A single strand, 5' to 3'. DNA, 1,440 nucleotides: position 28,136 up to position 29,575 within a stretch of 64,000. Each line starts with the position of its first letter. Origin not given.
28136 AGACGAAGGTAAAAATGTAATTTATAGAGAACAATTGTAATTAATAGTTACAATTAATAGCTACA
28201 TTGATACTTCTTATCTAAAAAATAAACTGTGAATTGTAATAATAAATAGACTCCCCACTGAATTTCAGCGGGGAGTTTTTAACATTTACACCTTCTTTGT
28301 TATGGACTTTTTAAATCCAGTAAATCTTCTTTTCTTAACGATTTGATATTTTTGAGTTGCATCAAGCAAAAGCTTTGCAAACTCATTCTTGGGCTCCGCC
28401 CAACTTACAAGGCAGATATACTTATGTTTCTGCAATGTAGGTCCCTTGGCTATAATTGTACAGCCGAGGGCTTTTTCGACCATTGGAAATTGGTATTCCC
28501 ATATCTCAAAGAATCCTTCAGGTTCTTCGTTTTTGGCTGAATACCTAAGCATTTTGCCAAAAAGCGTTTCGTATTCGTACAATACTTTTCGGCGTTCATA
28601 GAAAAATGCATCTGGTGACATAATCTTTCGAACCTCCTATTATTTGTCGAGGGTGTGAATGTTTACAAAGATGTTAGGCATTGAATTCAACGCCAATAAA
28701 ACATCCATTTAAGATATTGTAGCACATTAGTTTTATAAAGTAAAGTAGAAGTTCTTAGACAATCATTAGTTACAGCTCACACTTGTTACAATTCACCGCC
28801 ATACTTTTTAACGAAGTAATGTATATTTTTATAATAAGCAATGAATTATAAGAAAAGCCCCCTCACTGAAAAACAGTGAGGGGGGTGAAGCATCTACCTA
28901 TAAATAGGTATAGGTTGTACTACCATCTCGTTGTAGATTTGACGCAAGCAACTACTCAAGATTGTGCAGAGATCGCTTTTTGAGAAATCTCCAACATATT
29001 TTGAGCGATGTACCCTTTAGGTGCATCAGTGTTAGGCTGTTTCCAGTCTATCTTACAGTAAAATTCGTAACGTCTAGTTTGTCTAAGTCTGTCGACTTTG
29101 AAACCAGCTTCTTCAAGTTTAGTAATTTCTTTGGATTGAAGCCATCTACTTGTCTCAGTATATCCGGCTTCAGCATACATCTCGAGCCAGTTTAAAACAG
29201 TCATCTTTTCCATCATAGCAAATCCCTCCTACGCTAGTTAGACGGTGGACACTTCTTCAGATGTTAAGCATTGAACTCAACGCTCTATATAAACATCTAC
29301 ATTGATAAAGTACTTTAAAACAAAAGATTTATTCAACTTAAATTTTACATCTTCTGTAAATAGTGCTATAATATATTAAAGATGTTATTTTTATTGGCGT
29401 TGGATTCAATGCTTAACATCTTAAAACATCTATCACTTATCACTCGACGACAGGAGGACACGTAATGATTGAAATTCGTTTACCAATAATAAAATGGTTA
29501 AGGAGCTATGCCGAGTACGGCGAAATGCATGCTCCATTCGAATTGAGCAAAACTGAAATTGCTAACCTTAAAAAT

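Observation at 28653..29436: Three unrelated-looking small genes share a ~40-nt palindromic 5' leader and a matching motif next to their terminators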

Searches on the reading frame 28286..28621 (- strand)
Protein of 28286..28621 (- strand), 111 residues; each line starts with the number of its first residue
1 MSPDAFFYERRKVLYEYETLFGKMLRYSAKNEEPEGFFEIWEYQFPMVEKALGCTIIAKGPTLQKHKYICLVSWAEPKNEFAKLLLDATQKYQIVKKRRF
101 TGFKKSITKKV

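Call 5: search_protein_families(library=pfam, proteins=[window:28286-28621:-], max_evalue=1)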
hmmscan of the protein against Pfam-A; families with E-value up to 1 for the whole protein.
window:28286-28621:- (111 aa): 0 families

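Call 28: find_homologous_proteins(query=A3, max_evalue=0.01)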
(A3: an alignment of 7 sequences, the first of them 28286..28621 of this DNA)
Query A3 (7 sequences) (111 aa, profile of the alignment): 20 proteins with E <= 0.01 among 528 candidates.
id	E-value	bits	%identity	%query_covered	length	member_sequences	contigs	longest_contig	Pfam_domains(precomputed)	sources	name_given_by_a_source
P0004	5.4e-34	134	26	48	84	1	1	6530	-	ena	-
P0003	2.2e-33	132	26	48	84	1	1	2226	-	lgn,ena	-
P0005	1.7e-32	129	27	37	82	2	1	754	-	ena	-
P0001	1.5e-31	126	26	80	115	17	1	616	-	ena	-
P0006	3.5e-31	125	30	42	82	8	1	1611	-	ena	-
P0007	3.5e-31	125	24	49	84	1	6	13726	-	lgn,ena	-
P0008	5.4e-31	124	30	36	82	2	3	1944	-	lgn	-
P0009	7.4e-31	124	34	47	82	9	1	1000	-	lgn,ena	-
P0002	2.3e-30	122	25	77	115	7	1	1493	-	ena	-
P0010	1.2e-28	117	23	54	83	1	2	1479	-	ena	-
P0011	1.5e-28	116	21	25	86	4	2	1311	-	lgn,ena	-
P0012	1.6e-24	103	100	100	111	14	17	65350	-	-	-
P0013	2.5e-22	96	95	100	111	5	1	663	-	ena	-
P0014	1.3e-19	88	30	36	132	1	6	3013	-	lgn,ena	-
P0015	2.4e-19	87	82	100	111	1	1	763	-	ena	-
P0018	3.1e-15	74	31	25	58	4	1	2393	-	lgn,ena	-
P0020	1.3e-3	36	-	-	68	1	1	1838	-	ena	-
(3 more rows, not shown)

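Call 29: find_encoding_contigs(protein=P0007, flank=6000, max_places=6)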
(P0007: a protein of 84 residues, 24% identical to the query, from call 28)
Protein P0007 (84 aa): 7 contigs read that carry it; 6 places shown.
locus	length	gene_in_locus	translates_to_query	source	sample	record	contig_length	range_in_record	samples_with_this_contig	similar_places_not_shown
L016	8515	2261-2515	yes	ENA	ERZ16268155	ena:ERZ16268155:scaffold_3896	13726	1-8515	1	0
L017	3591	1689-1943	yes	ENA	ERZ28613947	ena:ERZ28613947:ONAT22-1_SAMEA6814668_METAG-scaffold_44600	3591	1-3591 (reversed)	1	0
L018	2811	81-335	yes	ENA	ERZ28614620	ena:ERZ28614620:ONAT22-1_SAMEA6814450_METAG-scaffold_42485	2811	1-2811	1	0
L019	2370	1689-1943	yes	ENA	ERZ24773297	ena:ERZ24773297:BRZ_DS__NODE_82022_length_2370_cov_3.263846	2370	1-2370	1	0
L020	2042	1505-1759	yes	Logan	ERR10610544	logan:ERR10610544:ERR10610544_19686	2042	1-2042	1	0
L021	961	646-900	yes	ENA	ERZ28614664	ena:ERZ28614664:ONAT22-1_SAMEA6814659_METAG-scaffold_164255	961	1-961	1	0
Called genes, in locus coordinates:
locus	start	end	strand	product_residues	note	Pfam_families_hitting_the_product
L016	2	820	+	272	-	?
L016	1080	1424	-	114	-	-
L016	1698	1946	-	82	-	-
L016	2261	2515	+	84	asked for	-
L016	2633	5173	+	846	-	PF00005:ABC_tran (faint), PF02463:SMC_N (faint), PF03193:RsgA_GTPase (faint), PF13191:AAA_16 (faint), PF13555:AAA_29 (faint), PF20703:nSTAND1 (faint), PF17760:UvrA_inter, PF17755:UvrA_DNA-bind, +1 more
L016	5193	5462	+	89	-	-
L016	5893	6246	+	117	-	PF01797:Y1_Tnp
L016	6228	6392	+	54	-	-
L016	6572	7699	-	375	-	-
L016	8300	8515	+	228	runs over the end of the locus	PF02224:Cytidylate_kin, PF13238:AAA_18 (faint)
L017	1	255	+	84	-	?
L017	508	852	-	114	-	-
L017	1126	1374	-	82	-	-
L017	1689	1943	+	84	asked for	-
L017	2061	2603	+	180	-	-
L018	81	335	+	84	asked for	-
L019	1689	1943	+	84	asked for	-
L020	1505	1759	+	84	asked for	-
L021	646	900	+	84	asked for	-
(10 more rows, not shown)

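Call 30: find_encoding_contigs(protein=P0014, flank=3000, max_places=6)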
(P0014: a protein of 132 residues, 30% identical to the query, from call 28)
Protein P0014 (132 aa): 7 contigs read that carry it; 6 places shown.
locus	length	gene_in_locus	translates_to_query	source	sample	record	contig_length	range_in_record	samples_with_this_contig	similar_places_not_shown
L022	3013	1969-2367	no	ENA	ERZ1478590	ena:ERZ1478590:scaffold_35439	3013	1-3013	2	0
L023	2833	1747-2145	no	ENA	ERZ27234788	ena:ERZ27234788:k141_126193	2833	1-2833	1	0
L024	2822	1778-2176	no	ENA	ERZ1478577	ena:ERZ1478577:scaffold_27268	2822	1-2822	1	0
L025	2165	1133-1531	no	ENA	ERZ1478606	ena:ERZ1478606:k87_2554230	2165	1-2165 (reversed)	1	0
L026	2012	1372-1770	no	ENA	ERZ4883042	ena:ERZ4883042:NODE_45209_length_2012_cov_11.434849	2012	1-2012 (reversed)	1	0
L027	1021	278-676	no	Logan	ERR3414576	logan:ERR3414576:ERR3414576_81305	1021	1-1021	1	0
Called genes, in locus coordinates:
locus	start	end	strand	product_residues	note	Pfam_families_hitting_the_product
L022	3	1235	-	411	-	?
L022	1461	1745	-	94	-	-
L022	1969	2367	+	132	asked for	-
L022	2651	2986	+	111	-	-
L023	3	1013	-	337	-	?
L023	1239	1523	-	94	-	-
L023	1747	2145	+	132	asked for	-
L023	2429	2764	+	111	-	-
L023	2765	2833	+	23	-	?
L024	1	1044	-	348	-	?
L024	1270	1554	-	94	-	-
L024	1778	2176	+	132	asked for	-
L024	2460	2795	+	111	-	-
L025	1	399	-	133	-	?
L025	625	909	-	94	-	-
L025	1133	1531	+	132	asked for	-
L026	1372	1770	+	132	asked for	-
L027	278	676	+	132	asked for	-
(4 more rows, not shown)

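Call 31: find_encoding_contigs(protein=P0018, flank=3000)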
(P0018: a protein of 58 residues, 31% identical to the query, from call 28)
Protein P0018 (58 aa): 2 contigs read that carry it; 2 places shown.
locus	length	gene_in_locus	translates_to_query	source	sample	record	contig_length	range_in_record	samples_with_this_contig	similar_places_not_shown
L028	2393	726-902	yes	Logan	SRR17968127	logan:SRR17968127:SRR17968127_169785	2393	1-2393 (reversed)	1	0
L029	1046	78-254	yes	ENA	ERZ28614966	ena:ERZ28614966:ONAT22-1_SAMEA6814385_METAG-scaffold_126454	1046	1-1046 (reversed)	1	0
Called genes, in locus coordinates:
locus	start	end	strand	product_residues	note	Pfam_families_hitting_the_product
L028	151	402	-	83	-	-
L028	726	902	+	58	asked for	-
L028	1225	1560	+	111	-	-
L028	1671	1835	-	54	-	-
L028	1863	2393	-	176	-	?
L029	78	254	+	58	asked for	-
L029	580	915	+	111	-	-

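Call 32: find_encoding_contigs(protein=P0020, flank=3000)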
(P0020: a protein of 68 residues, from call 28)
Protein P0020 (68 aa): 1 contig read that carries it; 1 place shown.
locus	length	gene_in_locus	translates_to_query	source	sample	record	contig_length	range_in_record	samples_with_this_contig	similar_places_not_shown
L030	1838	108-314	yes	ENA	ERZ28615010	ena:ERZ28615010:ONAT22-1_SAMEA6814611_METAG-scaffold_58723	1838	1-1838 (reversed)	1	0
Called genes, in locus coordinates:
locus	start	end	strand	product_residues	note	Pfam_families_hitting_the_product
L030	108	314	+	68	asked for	-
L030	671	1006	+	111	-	-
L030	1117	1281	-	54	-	-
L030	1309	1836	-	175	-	?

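Call 55: search_protein_families(library=phrogs, proteins=[window:28286-28621:-], max_evalue=0.1)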
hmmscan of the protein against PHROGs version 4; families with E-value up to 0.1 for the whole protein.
window:28286-28621:- (111 aa): 0 families

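Call 83: search_protein_families(library=ncbifam, proteins=[window:28286-28621:-], max_evalue=0.1)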
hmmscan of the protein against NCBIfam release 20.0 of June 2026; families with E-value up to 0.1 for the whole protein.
window:28286-28621:- (111 aa): 0 families

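Call 84: search_protein_families(library=padloc, proteins=[window:28286-28621:-], max_evalue=0.1)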
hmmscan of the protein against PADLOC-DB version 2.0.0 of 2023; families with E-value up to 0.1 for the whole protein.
window:28286-28621:- (111 aa): 0 families

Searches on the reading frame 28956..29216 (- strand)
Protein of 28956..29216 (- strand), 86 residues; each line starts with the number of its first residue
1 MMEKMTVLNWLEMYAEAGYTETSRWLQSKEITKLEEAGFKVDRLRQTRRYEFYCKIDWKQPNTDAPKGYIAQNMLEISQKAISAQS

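Call 5: search_protein_families(library=pfam, proteins=[window:28956-29216:-], max_evalue=1)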
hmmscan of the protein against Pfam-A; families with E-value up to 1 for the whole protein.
window:28956-29216:- (86 aa): 1 family
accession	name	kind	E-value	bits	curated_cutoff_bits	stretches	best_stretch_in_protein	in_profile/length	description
PF13670.12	PepSY_2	-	0.018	15.5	24.3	1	17-53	20-59/83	Peptidase propeptide and YPEB domain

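Call 55: search_protein_families(library=phrogs, proteins=[window:28956-29216:-], max_evalue=0.1)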
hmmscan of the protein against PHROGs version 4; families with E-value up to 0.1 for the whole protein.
window:28956-29216:- (86 aa): 2 families
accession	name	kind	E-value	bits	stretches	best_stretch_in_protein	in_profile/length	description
phrog_8208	-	unknown function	0.07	14.7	1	13-58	33-77/77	-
phrog_23161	-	unknown function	0.091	14.2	1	16-54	61-98/120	-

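Call 83: search_protein_families(library=ncbifam, proteins=[window:28956-29216:-], max_evalue=0.1)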
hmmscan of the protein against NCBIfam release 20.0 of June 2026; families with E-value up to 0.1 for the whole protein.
window:28956-29216:- (86 aa): 0 families

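Call 84: search_protein_families(library=padloc, proteins=[window:28956-29216:-], max_evalue=0.1)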
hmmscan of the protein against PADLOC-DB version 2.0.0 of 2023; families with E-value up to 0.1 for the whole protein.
window:28956-29216:- (86 aa): 0 families

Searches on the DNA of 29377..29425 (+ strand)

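Call 38: build_rna_model(alignment_id=A5, structure=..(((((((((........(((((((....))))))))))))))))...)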
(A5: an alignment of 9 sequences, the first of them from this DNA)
Model R1 built from alignment A5 (9 sequences, 49 columns); structure: as given.
model positions 49; base pairs 16; branch points 0; effective number of sequences 3.73; information 1.128 bits per position. Calibrated on 0.2 Mb of random sequence (short: E-values are rough).
structure used (alignment columns):
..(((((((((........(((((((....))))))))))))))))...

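Call 39: search_with_rna_model(model_id=R1, source=window, filters=off, max_evalue=10, show_alignments=4)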
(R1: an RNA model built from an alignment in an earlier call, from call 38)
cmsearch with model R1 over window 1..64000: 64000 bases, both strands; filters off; matches with E-value up to 10: 27.
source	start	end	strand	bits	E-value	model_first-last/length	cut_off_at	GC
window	29377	29425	+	75.7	8.9e-15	1-49/49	no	0.27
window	29255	29301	-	66.4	1.2e-12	1-49/49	no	0.34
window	28670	28705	-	39.2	2.2e-06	5-44/49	no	0.36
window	29376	29424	-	23.4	0.0093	1-49/49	no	0.27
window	28666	28712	+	15.9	0.47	1-49/49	no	0.32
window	29256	29302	+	15.8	0.52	1-49/49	no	0.32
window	14916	14945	+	14.4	1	10-39/49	no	0.17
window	20520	20562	+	13.7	1.5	1-49/49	no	0.26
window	42553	42586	-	13.6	1.6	1-49/49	no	0.18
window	46253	46287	-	13.5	1.7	1-49/49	no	0.14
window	57756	57816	+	11.8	4.1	1-49/49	no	0.25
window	49749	49800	-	11.7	4.4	1-49/49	no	0.23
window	54299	54348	-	11.5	4.8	1-49/49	no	0.32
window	3940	3972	+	11.2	5.9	1-49/49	no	0.09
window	58128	58170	+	11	6.3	1-49/49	no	0.23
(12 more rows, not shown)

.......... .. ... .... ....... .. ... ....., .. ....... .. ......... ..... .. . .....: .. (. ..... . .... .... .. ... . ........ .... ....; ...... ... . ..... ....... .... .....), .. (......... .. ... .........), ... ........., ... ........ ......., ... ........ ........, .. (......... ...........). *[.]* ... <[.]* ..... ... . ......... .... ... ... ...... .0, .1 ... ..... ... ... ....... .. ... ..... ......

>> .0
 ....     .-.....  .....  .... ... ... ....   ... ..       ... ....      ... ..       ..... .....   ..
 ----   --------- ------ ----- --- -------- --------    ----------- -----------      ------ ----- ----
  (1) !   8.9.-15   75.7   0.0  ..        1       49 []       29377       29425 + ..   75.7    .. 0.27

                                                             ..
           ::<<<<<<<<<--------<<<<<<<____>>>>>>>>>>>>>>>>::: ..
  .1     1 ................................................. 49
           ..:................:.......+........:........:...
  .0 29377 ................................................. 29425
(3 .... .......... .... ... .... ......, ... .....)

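Call 40: search_with_rna_model(model_id=R1, sources=[window, L001, L002, L003, L004, L016, L017, L018, L019, L020, L021, L022, L023, L024, L025, L026, L027, L028, L029, L030], max_evalue=0.001, make_alignment=true)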
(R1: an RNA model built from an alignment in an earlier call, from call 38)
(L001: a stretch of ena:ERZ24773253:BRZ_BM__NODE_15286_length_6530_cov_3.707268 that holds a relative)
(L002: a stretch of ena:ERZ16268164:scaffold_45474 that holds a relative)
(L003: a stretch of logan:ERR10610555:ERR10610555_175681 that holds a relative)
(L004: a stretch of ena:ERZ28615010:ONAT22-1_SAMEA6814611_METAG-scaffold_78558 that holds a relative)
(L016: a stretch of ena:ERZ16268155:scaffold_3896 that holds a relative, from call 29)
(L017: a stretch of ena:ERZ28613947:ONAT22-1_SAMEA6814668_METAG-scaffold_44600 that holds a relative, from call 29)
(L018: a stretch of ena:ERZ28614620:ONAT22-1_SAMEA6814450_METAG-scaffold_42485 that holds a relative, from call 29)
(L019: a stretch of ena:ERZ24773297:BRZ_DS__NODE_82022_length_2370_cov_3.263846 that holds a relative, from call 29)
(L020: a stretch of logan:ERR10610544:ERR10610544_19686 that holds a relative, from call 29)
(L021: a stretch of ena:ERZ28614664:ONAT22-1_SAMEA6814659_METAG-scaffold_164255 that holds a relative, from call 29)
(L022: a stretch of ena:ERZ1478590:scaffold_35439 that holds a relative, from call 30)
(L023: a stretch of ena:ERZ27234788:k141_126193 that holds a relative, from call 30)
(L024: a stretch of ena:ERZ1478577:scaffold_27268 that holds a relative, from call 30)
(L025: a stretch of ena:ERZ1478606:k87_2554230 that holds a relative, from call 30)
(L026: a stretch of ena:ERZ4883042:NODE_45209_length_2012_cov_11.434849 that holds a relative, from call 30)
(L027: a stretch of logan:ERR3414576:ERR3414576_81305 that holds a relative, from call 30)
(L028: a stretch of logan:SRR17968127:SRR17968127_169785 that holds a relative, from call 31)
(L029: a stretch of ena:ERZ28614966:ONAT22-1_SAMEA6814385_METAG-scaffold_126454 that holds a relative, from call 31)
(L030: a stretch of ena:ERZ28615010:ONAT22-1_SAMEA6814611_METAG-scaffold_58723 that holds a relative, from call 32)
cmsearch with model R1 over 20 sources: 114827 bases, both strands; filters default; matches with E-value up to 0.001: 47.
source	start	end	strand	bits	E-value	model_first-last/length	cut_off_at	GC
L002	1605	1653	+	77.1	7.5e-15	1-49/49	no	0.27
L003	667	715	+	77.1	7.5e-15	1-49/49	no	0.27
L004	133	181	+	76.1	1.3e-14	1-49/49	no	0.29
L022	1790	1838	-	76.1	1.3e-14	1-49/49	no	0.29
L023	1568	1616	-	76.1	1.3e-14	1-49/49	no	0.29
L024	1599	1647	-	76.1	1.3e-14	1-49/49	no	0.29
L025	954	1002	-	76.1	1.3e-14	1-49/49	no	0.29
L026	1193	1241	-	76.1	1.3e-14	1-49/49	no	0.29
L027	99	147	-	76.1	1.3e-14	1-49/49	no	0.29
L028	447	495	-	76.1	1.3e-14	1-49/49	no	0.29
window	29377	29425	+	75.7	1.6e-14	1-49/49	no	0.27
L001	1699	1747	+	75.5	1.7e-14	1-49/49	no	0.24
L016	2171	2219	+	74.3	3.4e-14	1-49/49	no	0.24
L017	1599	1647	+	74.3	3.4e-14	1-49/49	no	0.24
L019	1599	1647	+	74.3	3.4e-14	1-49/49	no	0.24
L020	1415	1463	+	74.3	3.4e-14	1-49/49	no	0.24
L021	556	604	+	74.3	3.4e-14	1-49/49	no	0.24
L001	1511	1557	-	69.2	5e-13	1-49/49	no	0.34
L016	1983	2029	-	69.2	5e-13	1-49/49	no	0.34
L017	1411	1457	-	69.2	5e-13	1-49/49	no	0.34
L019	1411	1457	-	69.2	5e-13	1-49/49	no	0.34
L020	1227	1273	-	69.2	5e-13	1-49/49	no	0.34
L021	368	414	-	69.2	5e-13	1-49/49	no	0.34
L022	1984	2030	+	67.2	1.4e-12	1-49/49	no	0.34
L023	1762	1808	+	67.2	1.4e-12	1-49/49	no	0.34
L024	1793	1839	+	67.2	1.4e-12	1-49/49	no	0.34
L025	1148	1194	+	67.2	1.4e-12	1-49/49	no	0.34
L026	1387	1433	+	67.2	1.4e-12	1-49/49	no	0.34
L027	293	339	+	67.2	1.4e-12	1-49/49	no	0.34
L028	641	687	+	67.2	1.4e-12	1-49/49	no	0.34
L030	23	69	+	67.2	1.4e-12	1-49/49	no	0.34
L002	1424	1470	-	66.9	1.7e-12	1-49/49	no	0.36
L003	486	532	-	66.9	1.7e-12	1-49/49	no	0.36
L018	1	39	+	52.6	3.2e-09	11-49/49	5'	0.23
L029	1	39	+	48.2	3.3e-08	9-49/49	5'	0.33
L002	886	921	-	39.2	3.9e-06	5-44/49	no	0.36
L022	2567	2602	+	39.2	3.9e-06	5-44/49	no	0.36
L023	2345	2380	+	39.2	3.9e-06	5-44/49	no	0.36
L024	2376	2411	+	39.2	3.9e-06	5-44/49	no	0.36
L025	1731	1766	+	39.2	3.9e-06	5-44/49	no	0.36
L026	1970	2005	+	39.2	3.9e-06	5-44/49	no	0.36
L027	876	911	+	39.2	3.9e-06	5-44/49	no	0.36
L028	1141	1176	+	39.2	3.9e-06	5-44/49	no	0.36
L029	496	531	+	39.2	3.9e-06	5-44/49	no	0.36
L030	587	622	+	39.2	3.9e-06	5-44/49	no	0.36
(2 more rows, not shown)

Alignment A6: 47 matches aligned to the model, 49 columns, each read 5' to 3' on its own strand. Consensus structure (alignment columns), stored with it:
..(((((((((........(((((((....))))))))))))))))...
